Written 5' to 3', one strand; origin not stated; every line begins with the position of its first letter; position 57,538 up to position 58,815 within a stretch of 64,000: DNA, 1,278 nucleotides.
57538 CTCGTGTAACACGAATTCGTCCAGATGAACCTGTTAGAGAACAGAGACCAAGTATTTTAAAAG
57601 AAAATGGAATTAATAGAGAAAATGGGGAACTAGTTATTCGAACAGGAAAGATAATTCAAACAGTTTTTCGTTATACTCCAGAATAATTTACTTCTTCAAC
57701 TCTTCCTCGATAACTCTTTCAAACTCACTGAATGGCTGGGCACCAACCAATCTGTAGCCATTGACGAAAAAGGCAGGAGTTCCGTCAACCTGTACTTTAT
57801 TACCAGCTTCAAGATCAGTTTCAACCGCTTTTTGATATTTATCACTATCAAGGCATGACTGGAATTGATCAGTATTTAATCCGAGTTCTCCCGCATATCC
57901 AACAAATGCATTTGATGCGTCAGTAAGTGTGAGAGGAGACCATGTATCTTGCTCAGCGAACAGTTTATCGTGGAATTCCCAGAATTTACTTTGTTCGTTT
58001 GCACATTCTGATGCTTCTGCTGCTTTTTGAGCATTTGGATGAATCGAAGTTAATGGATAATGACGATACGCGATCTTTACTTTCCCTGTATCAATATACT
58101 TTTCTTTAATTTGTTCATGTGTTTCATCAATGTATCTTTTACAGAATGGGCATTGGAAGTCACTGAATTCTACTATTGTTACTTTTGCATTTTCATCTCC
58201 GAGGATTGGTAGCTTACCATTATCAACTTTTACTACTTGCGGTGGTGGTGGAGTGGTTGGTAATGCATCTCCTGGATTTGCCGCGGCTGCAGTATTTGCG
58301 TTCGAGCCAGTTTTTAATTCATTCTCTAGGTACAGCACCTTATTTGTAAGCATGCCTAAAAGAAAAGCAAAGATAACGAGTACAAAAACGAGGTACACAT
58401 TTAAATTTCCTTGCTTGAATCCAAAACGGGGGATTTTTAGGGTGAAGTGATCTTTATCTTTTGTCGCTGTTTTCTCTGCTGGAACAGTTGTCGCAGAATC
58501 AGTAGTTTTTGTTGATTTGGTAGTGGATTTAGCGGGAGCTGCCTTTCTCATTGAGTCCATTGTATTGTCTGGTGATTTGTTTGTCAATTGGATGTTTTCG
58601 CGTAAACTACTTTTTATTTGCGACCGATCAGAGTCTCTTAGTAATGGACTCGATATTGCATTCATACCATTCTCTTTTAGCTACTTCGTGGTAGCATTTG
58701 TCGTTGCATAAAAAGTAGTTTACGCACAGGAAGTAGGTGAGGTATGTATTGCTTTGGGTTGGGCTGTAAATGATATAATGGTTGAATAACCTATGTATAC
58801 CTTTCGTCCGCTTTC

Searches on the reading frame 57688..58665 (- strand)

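Call 39: search_protein_families(library=pfam, proteins=[window:57688-58665:-], max_evalue=0.00001)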
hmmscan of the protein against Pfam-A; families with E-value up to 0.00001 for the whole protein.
window:57688-58665:- (325 aa): 3 families
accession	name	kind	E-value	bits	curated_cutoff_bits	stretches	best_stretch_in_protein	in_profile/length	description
PF13462.12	Thioredoxin_4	-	6.2e-37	127.8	23.2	1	152-320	5-164/165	Thioredoxin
PF01323.26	DSBA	-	1.3e-20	74.4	25.6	1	163-319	1-190/191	DSBA-like thioredoxin domain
PF13098.12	Thioredoxin_2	-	7e-09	36.4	27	1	158-318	3-103/104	Thioredoxin-like domain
